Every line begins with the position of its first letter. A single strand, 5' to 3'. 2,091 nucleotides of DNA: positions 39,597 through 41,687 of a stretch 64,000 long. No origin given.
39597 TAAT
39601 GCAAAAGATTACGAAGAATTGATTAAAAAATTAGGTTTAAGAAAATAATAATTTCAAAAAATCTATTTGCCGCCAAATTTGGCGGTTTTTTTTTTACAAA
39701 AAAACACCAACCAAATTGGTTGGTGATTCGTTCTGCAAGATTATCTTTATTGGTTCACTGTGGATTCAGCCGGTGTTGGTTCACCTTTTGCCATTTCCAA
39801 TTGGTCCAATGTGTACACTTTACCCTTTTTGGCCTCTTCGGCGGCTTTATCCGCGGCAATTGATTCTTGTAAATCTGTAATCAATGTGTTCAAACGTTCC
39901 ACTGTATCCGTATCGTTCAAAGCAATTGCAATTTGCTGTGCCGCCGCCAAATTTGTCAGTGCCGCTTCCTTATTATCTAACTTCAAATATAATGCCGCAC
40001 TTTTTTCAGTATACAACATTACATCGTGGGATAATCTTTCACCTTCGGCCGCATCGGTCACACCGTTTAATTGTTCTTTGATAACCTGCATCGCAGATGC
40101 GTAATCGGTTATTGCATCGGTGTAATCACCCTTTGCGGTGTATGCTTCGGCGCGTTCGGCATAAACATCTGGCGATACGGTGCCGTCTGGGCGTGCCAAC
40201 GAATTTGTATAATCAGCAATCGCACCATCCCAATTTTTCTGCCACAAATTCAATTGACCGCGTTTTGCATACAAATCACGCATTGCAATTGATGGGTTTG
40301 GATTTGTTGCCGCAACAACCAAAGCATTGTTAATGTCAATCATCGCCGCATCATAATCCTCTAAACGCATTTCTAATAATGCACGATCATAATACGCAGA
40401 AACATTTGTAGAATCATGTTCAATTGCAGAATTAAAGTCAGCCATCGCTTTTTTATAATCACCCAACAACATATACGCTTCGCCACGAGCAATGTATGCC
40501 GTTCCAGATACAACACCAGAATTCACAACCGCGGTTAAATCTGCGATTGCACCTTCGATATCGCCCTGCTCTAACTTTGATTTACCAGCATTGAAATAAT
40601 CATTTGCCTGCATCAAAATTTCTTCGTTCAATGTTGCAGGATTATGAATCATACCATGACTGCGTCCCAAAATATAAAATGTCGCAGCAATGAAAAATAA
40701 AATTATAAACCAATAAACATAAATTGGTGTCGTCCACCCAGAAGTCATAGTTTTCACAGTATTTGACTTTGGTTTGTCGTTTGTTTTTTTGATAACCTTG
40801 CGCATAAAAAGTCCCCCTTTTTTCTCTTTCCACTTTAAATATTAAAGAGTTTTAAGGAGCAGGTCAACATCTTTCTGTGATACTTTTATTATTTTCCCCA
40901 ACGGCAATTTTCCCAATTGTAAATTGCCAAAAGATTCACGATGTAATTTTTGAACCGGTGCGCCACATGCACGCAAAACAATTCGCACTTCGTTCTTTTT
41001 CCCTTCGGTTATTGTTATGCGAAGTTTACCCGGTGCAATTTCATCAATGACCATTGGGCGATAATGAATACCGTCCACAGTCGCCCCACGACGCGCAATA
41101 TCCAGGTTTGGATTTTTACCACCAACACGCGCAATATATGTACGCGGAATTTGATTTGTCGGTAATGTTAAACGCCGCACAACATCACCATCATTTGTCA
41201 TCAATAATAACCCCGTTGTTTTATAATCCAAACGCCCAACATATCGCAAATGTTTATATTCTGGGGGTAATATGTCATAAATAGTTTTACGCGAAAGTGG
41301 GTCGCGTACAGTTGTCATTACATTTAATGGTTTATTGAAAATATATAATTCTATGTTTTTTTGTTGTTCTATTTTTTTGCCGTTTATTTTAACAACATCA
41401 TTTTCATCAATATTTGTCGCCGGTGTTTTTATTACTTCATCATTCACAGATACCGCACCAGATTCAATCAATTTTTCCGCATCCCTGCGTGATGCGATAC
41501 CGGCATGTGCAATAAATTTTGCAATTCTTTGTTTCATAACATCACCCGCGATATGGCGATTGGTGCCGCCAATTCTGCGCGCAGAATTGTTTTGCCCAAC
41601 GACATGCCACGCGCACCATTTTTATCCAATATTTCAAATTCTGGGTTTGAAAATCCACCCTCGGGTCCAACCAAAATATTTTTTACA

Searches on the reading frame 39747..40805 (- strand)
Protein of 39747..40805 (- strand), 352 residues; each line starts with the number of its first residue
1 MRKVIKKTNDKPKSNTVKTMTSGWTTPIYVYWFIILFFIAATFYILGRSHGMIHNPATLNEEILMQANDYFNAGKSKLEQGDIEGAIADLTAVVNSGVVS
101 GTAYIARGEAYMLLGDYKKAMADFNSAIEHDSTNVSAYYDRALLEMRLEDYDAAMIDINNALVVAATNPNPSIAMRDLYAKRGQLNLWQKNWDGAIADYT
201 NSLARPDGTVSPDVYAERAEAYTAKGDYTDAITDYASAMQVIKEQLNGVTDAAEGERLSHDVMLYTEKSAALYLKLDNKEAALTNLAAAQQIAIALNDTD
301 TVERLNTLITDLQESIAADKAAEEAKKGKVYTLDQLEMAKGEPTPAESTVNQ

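Call 95: search_protein_families(library=pfam, proteins=[window:39747-40805:-], max_evalue=0.00001)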
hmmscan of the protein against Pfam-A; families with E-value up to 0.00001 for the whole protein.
window:39747-40805:- (352 aa): 12 families
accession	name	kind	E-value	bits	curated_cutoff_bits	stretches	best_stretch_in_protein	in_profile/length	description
PF00515.34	TPR_1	-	5.4e-19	67.6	27.8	1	103-134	3-34/34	Tetratricopeptide repeat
PF07719.23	TPR_2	-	1.3e-18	65.9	27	1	103-134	3-34/34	Tetratricopeptide repeat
PF13432.12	TPR_16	-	1.2e-13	51.7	32.7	1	72-131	2-61/65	Tetratricopeptide repeat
PF13181.12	TPR_8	-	3.4e-13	49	25.7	0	103-129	3-29/34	Tetratricopeptide repeat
PF13414.12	TPR_11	-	1.6e-10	40.9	26.8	1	108-144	1-37/42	TPR repeat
PF13371.12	TPR_9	-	3.7e-10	40.1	35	0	135-166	29-60/73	Tetratricopeptide repeat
PF13424.12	TPR_12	-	1.7e-09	38.2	30.1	0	217-247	8-38/77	Tetratricopeptide repeat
PF13428.12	TPR_14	-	1.2e-07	32.1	23.5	0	103-142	3-42/44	Tetratricopeptide repeat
PF25575.1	TPR_BSK1_C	-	1.4e-07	31.8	42.2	0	181-243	47-108/118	Serine/threonine-protein kinase BSK1-like, TPR repeats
PF13431.12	TPR_17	-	2.6e-06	27.7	24.4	0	124-154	2-32/34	Tetratricopeptide repeat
PF14559.12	TPR_19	-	3.8e-06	27.6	25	0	114-155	4-45/68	Tetratricopeptide repeat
PF13174.12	TPR_6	-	4.6e-06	27.4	26.3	0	107-129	6-28/33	Tetratricopeptide repeat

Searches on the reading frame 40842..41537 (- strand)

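Call 99: search_protein_families(library=pfam, proteins=[window:40842-41537:-], max_evalue=0.01)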
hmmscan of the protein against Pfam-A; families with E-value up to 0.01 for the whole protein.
window:40842-41537:- (231 aa): 4 families
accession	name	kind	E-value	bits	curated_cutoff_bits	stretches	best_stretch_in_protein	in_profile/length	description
PF00849.27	PseudoU_synth_2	-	2.2e-17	64.1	26.8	1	64-189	2-151/152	RNA pseudouridylate synthase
PF01479.30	S4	-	3.7e-13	49.4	22.8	1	3-49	1-48/48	S4 domain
PF22421.1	SYY_C-terminal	-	0.00026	21.2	27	1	3-48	19-65/83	Tyrosine--tRNA ligase SYY-like C-terminal domain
PF13275.11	S4_2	-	0.0029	17.9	24.6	1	20-57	26-63/65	S4 domain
